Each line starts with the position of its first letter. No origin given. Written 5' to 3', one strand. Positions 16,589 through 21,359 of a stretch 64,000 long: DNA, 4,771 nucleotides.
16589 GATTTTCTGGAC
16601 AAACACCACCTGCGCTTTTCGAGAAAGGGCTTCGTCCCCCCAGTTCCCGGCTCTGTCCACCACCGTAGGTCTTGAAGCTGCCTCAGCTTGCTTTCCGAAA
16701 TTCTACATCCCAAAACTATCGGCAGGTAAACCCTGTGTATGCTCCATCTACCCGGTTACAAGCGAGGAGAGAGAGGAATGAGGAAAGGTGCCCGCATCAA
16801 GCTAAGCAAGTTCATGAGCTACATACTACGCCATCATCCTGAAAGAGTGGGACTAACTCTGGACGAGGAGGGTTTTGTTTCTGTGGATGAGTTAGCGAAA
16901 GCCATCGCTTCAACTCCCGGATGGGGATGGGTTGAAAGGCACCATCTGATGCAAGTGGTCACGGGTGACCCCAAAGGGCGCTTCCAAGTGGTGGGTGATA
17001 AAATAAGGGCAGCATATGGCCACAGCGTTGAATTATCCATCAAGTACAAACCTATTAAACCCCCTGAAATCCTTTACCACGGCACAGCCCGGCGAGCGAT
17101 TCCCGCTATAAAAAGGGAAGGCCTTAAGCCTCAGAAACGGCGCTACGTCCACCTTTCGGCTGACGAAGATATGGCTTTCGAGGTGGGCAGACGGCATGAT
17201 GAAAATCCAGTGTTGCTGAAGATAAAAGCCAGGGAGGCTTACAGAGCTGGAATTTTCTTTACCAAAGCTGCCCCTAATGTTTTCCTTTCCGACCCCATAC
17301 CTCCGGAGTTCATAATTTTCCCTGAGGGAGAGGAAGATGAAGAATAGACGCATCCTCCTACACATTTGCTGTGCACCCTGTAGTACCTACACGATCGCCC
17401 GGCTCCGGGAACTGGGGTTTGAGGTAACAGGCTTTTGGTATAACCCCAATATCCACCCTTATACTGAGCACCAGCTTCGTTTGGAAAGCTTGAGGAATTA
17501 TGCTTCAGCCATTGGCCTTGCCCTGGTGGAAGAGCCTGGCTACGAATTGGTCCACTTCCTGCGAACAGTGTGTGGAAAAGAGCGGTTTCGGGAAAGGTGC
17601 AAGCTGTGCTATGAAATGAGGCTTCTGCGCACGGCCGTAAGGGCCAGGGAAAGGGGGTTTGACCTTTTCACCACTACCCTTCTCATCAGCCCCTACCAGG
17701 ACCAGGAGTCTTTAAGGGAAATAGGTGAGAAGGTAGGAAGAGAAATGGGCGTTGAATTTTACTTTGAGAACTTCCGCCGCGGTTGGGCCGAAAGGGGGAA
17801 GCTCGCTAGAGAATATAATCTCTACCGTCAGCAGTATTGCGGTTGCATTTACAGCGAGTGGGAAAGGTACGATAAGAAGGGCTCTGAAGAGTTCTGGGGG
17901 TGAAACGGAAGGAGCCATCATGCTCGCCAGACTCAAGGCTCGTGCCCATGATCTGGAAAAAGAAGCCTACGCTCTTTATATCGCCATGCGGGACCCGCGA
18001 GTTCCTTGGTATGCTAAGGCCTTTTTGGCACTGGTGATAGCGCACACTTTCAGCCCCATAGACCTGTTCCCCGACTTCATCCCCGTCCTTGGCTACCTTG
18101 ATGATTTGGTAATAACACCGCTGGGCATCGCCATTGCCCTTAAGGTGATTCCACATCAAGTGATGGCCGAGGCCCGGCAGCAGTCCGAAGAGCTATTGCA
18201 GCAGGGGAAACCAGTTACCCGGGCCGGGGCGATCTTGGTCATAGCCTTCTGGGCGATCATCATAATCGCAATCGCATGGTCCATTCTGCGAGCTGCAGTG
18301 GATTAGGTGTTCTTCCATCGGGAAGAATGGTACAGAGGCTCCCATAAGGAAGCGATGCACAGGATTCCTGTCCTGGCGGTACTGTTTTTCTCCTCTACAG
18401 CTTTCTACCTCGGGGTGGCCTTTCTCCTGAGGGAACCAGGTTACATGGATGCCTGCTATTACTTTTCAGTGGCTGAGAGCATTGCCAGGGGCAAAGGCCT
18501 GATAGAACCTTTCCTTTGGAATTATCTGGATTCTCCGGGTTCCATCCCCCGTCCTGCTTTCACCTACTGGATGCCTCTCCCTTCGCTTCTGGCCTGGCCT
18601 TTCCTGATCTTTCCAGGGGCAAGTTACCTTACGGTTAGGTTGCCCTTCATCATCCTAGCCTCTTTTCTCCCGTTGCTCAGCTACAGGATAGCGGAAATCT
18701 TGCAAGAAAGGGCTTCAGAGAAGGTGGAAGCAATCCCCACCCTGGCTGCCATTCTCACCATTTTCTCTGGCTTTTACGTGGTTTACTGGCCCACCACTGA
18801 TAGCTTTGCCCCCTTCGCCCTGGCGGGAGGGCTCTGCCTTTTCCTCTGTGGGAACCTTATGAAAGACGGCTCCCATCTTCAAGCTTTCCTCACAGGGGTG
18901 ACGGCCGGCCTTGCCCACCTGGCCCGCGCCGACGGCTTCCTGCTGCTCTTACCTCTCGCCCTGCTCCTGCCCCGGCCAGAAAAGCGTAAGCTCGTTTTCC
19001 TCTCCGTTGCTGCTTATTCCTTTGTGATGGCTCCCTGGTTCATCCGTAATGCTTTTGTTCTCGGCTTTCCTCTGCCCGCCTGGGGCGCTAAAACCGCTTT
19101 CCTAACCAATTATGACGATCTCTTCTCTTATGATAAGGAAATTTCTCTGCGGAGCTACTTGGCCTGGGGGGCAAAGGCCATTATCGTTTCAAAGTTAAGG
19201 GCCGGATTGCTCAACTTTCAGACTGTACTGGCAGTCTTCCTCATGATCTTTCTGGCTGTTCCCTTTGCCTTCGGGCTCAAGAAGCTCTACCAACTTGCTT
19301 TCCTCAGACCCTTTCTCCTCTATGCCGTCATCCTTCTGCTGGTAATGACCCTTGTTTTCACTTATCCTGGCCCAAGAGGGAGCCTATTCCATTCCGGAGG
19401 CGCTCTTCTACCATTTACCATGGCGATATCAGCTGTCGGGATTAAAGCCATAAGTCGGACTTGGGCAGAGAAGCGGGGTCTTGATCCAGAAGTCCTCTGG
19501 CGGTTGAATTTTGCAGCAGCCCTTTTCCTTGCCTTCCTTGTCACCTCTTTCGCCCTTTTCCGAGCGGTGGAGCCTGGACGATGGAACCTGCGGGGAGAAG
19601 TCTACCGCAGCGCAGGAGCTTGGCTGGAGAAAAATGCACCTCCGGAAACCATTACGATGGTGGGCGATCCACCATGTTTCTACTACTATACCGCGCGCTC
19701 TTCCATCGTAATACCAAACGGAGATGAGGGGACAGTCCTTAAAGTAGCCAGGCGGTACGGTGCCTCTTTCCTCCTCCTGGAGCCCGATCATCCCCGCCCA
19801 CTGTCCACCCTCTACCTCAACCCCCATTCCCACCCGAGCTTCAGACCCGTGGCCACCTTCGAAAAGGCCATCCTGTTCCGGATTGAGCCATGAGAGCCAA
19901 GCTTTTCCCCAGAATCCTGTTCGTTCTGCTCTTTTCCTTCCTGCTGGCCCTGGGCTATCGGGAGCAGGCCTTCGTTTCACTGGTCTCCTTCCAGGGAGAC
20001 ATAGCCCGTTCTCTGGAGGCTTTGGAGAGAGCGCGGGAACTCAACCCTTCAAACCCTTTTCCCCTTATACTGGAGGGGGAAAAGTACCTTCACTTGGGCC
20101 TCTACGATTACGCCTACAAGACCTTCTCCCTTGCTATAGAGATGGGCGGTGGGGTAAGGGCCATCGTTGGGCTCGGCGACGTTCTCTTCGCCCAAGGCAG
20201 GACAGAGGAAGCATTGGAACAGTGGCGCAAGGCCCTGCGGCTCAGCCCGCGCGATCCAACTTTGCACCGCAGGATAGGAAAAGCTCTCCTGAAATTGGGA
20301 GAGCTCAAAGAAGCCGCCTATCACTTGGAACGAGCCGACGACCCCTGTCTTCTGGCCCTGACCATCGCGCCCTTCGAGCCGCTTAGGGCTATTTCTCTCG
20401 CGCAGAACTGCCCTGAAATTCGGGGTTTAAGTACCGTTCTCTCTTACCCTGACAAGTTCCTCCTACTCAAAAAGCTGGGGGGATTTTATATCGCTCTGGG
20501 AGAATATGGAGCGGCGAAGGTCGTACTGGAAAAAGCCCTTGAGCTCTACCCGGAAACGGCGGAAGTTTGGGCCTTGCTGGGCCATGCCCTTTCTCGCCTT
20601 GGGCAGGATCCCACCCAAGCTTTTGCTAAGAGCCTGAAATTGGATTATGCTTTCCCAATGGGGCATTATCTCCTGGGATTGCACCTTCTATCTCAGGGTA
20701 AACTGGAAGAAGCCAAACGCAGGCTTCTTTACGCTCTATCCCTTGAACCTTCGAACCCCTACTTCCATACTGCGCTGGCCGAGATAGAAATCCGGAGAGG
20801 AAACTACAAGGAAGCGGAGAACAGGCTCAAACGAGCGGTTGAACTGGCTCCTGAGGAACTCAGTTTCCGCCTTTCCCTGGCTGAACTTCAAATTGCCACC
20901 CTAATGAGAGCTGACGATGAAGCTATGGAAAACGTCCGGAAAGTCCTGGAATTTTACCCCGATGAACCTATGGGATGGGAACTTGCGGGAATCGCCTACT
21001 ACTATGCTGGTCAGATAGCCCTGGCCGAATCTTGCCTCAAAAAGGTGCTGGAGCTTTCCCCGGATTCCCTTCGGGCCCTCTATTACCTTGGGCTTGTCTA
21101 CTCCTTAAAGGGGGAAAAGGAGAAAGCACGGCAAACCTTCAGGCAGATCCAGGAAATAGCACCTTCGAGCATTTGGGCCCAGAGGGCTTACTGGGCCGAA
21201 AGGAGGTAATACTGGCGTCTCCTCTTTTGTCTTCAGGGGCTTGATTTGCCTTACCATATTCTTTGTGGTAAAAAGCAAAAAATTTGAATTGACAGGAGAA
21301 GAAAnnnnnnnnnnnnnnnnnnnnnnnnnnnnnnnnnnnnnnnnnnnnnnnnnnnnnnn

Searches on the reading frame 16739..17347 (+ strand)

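Call 10: search_protein_families(library=pfam, proteins=[window:16739-17347:+])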
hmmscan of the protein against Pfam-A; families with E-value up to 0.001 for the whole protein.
window:16739-17347:+ (202 aa): 1 family
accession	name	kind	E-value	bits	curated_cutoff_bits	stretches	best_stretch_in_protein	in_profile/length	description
PF01885.22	PTS_2-RNA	-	9.3e-40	137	26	1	19-185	3-176/177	RNA 2'-phosphotransferase, Tpt1 / KptA family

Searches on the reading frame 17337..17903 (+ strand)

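Call 10: search_protein_families(library=pfam, proteins=[window:17337-17903:+])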
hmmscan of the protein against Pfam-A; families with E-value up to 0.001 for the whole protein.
window:17337-17903:+ (188 aa): 1 family
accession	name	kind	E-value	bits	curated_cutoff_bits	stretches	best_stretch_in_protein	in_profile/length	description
PF02677.20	QueH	-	4.4e-63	213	23.5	1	6-174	1-173/175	Epoxyqueuosine reductase QueH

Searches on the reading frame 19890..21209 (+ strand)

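Call 10: search_protein_families(library=pfam, proteins=[window:19890-21209:+])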
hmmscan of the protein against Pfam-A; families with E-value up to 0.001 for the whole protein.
window:19890-21209:+ (439 aa): 30 families (the best 25 are shown)
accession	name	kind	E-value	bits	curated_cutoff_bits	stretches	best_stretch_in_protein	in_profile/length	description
PF07719.23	TPR_2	-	4.8e-44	145.3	27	3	92-122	4-34/34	Tetratricopeptide repeat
PF13414.12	TPR_11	-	5.6e-39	132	26.8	4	96-137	1-42/42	TPR repeat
PF13432.12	TPR_16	-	1.6e-36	124.8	32.7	4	95-150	3-58/65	Tetratricopeptide repeat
PF00515.34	TPR_1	-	2.2e-35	119.5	27.8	2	93-121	5-33/34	Tetratricopeptide repeat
PF14559.12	TPR_19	-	7.1e-34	116.4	25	5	266-322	1-57/68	Tetratricopeptide repeat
PF13428.12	TPR_14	-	4.6e-31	104.5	23.5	3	193-232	4-43/44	Tetratricopeptide repeat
PF13181.12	TPR_8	-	4.9e-27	92.2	25.7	0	196-222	7-33/34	Tetratricopeptide repeat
PF13431.12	TPR_17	-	1.1e-26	91.3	24.4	1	382-415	1-34/34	Tetratricopeptide repeat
PF13424.12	TPR_12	-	1.2e-21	77.1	30.1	2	366-425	9-76/77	Tetratricopeptide repeat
PF13174.12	TPR_6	-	1.6e-18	66.5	26.3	1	396-427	2-33/33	Tetratricopeptide repeat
PF12895.13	ANAPC3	-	4.9e-18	65.6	27.2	1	95-149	29-82/82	Anaphase-promoting complex, cyclosome, subunit 3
PF23914.1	TPR_CcmH_CycH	-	7.2e-18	65.4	42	0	283-377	43-138/158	Cytochrome c-type biogenesis protein H TPR domain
PF13371.12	TPR_9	-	4.6e-12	46.2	35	0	343-393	12-62/73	Tetratricopeptide repeat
PF07721.20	TPR_4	-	4.4e-11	42.7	27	0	93-113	5-25/26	Tetratricopeptide repeat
PF13374.12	TPR_10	-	4.5e-09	36.5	27.5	0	95-118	8-31/42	Tetratricopeptide repeat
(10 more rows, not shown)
